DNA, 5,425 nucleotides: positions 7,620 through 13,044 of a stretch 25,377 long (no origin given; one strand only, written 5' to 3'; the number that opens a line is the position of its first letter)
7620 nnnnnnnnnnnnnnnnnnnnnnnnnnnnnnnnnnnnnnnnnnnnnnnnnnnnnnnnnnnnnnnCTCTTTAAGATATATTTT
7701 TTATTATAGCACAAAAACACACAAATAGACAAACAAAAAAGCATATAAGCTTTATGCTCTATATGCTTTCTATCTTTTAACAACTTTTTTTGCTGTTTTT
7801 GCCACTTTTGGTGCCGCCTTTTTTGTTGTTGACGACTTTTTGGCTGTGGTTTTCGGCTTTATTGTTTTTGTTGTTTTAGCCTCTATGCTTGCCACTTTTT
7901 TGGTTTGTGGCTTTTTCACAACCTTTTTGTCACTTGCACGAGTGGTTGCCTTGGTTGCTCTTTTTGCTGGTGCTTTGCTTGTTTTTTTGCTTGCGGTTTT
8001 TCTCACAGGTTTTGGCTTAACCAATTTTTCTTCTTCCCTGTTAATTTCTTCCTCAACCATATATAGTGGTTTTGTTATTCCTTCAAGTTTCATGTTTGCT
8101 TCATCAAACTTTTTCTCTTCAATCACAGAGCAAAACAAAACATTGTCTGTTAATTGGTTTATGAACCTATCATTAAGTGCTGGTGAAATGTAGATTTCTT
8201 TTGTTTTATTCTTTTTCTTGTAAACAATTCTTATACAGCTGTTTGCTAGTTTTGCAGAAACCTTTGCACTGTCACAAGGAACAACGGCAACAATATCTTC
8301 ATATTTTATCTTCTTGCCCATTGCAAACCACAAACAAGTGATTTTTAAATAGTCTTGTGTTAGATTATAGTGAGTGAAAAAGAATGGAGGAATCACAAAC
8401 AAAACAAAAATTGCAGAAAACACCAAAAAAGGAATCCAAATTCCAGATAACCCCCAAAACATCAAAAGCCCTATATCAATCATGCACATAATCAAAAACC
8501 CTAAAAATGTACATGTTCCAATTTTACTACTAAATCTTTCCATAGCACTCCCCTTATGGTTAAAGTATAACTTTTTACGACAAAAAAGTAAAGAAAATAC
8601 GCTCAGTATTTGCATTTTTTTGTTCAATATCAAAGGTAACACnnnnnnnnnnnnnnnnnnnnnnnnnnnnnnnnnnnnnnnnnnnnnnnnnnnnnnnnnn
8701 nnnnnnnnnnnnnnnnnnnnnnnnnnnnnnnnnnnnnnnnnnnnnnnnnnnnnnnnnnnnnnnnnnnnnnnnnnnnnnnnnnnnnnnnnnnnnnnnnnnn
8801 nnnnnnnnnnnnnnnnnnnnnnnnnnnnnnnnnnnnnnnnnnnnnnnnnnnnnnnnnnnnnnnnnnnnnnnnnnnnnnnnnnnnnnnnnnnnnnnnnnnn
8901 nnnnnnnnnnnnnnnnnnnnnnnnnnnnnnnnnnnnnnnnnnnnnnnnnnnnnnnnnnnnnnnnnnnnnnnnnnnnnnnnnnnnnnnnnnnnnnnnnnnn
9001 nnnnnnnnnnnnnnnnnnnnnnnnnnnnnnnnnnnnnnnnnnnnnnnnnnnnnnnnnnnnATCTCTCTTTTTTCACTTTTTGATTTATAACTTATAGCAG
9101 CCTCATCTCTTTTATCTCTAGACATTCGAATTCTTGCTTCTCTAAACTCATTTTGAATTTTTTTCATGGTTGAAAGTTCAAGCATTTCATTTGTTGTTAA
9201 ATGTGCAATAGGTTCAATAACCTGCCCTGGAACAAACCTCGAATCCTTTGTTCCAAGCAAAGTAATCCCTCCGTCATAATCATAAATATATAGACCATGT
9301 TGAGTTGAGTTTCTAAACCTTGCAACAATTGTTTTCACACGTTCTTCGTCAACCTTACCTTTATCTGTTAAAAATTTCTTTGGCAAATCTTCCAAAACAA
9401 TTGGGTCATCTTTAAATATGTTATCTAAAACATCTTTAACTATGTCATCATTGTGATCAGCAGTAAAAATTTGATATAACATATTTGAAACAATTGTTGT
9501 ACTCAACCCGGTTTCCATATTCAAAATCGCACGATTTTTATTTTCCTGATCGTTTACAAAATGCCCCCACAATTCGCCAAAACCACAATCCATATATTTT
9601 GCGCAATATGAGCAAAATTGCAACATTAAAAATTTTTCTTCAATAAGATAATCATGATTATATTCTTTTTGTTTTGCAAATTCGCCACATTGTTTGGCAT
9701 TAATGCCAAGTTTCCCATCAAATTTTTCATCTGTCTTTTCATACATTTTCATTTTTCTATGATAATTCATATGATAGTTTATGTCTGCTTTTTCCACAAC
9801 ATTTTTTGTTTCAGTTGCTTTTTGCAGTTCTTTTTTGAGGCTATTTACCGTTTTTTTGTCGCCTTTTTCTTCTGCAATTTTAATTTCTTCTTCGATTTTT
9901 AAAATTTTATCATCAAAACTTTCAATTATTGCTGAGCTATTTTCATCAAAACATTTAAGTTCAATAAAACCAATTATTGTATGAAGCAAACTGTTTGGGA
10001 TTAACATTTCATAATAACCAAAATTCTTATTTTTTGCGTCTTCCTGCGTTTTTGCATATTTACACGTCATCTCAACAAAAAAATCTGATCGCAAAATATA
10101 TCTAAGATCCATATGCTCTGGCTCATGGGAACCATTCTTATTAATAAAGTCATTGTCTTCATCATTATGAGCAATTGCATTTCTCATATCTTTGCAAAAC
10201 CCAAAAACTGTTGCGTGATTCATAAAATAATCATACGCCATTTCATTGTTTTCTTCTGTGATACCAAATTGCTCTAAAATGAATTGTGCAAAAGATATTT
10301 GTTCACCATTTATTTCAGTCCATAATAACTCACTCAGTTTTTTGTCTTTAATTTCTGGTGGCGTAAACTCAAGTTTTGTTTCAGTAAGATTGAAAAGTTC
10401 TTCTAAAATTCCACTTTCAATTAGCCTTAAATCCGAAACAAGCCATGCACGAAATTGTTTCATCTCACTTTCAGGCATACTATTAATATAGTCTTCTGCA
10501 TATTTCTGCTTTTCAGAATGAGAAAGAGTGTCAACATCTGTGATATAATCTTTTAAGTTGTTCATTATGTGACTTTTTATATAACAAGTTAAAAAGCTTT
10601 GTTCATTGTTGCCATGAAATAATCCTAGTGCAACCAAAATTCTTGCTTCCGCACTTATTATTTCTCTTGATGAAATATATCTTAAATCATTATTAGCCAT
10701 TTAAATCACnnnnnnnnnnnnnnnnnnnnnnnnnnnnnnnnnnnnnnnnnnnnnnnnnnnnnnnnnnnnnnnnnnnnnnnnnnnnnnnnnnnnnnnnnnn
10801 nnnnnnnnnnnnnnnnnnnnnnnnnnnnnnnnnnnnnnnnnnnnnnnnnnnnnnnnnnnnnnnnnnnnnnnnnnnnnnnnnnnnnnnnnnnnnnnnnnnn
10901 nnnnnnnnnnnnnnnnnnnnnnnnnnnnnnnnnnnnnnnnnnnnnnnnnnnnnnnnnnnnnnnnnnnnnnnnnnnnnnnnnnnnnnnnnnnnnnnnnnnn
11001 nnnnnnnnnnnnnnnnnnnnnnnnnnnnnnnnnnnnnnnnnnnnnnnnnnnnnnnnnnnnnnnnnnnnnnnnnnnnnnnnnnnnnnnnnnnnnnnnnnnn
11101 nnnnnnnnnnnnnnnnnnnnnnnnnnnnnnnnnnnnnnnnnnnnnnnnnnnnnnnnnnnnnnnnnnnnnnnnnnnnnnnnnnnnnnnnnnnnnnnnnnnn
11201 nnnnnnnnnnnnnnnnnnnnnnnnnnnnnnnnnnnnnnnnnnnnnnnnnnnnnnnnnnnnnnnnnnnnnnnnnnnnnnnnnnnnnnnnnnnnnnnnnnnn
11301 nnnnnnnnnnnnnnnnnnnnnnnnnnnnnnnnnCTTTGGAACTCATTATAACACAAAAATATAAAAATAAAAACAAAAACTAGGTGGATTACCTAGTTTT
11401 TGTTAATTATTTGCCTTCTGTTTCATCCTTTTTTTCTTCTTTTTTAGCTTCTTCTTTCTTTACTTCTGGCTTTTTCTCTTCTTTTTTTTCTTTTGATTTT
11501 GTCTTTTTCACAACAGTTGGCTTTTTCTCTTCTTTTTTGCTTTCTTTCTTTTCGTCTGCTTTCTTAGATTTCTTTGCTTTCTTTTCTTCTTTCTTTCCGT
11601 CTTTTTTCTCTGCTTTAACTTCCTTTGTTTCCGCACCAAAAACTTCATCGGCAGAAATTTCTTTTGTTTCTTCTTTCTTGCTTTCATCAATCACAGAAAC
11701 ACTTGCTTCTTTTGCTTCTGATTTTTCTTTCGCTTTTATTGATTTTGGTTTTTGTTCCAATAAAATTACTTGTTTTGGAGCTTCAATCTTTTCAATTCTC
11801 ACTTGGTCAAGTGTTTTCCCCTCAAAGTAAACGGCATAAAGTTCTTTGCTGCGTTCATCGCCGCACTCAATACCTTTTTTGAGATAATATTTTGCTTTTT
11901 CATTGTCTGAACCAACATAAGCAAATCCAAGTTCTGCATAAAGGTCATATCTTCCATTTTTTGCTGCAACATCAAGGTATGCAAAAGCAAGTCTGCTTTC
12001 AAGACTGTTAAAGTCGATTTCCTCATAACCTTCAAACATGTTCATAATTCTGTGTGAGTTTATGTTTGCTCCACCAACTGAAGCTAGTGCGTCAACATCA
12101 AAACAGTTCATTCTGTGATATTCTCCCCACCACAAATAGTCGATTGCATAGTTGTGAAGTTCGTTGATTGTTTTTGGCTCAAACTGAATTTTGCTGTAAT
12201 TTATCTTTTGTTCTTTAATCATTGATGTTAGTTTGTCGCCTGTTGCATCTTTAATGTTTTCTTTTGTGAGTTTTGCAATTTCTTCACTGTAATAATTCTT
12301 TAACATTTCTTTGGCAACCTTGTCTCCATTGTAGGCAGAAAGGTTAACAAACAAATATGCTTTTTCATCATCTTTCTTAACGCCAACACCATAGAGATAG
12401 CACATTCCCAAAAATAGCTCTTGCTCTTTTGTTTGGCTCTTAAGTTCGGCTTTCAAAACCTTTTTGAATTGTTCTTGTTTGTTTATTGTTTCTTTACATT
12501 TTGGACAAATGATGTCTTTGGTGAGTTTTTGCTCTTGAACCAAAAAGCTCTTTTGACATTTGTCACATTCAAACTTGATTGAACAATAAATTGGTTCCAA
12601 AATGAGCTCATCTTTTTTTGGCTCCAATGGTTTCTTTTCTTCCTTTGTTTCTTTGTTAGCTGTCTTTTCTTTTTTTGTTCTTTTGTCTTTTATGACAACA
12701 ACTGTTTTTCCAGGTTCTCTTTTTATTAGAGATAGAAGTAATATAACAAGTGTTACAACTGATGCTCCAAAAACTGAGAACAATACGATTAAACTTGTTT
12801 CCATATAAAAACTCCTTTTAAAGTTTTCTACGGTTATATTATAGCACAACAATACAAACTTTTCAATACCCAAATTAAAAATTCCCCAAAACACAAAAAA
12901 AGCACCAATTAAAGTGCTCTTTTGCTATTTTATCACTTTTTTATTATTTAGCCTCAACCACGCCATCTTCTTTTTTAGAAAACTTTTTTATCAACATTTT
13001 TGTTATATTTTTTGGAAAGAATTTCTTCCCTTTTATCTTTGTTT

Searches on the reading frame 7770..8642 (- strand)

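Call 15: search_protein_families(library=pfam, proteins=[window:7770-8642:-], max_evalue=0.001)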
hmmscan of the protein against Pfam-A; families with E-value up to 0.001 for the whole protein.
window:7770-8642:- (290 aa): 1 family
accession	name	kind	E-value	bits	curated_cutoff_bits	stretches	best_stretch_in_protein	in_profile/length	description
PF06713.17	bPH_4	-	3.1e-10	40.4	22.9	1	90-166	1-72/74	Bacterial PH domain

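Call 109: search_protein_families(library=padloc, proteins=[window:7770-8642:-], max_evalue=0.01)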
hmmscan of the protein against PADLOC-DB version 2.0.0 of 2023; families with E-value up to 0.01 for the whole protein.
window:7770-8642:- (290 aa): 0 families

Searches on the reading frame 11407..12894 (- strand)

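Call 15: search_protein_families(library=pfam, proteins=[window:11407-12894:-], max_evalue=0.001)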
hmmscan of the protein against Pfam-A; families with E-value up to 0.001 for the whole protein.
window:11407-12894:- (495 aa): 1 family
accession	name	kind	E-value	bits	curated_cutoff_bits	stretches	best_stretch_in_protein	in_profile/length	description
PF08238.18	Sel1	-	2.2e-07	31.6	30.7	1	161-191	6-36/36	Sel1 repeat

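Call 109: search_protein_families(library=padloc, proteins=[window:11407-12894:-], max_evalue=0.01)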
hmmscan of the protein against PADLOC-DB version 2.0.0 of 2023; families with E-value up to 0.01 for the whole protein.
window:11407-12894:- (495 aa): 0 families
